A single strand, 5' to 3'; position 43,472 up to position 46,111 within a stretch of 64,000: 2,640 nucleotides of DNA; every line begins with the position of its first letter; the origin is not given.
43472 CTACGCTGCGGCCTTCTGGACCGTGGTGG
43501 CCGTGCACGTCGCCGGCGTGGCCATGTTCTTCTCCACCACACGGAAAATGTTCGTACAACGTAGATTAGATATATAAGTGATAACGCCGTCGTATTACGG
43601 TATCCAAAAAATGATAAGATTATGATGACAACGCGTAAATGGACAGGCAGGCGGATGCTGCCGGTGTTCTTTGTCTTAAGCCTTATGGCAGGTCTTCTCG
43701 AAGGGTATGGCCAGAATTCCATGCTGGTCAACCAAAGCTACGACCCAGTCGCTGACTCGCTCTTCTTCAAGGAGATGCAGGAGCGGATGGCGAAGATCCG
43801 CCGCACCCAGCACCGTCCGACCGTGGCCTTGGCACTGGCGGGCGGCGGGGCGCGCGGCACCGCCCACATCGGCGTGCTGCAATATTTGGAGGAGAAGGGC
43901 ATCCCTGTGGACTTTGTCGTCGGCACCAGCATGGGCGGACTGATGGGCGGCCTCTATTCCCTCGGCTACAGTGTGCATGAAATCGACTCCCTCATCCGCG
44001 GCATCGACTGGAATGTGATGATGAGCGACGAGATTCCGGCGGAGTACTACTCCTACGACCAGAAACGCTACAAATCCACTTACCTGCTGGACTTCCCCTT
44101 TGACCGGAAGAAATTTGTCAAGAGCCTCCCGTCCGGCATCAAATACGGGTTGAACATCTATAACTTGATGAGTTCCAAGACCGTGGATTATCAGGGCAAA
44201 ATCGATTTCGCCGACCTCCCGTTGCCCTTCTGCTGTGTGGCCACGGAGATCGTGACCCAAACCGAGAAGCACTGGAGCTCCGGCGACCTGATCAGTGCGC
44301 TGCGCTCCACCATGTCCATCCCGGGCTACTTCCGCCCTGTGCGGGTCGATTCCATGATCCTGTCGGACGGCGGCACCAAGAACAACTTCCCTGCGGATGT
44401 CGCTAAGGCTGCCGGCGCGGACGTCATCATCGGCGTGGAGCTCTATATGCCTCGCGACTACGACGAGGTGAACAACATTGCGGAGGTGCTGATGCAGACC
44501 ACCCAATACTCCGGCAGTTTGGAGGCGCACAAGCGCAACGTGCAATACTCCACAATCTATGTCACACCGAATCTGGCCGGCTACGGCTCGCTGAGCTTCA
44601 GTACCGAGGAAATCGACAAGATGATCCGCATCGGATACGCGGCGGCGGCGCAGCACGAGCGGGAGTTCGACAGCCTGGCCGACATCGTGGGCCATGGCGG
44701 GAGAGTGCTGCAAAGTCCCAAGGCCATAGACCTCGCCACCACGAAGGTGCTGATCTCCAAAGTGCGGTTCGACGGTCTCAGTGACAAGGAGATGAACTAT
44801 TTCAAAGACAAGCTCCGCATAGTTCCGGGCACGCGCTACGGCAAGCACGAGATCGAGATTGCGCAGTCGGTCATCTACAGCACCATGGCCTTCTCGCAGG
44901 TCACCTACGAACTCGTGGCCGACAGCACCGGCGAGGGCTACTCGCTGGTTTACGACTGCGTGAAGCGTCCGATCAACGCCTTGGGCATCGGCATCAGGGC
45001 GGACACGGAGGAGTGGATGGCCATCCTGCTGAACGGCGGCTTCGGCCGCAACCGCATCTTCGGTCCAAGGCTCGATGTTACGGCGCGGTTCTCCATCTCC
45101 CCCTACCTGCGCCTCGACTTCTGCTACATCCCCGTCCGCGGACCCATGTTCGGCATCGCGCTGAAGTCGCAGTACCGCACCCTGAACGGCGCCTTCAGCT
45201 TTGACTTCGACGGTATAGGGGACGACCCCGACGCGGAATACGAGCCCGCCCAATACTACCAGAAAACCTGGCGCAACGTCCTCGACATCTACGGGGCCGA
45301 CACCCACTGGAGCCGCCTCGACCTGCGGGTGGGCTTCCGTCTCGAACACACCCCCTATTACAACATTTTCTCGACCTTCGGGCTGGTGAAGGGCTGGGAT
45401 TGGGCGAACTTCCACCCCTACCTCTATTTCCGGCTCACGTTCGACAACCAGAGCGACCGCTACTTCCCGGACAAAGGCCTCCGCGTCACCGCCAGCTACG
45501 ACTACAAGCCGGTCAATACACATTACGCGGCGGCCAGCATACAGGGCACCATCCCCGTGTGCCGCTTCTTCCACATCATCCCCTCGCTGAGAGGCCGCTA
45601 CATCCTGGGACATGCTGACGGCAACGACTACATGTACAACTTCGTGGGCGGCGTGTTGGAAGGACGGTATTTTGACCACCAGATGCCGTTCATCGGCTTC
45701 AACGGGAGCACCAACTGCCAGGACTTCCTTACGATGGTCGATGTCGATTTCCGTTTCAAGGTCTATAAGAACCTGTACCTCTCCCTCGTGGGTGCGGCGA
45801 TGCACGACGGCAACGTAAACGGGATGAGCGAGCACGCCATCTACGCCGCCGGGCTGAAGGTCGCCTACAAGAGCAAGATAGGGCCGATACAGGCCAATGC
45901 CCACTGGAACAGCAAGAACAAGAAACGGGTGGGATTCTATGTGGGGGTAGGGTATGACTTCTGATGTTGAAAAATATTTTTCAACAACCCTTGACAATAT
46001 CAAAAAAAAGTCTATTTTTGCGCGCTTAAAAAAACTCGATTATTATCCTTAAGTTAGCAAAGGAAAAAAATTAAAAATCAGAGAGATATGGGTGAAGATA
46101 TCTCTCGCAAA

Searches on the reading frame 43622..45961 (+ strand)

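Call 63: search_protein_families(library=ncbifam, proteins=[window:43622-45961:+], max_evalue=0.00001)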
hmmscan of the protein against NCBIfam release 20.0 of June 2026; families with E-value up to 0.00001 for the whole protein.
window:43622-45961:+ (780 aa): 3 families
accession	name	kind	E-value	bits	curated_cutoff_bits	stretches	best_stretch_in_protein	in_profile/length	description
NF007623.0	PRK10279.1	equivalog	5.1e-24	85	272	2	195-277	101-183/301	patatin-like phospholipase RssA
NF043045.1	T4SS_VpdC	equivalog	5.2e-12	44.6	1000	1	58-260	295-505/880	Dot/Icm T4SS effector VpdC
NF053870.1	DS2_1_antiphage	equivalog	3.5e-06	26.6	400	1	70-134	3-72/299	anti-phage phospholipase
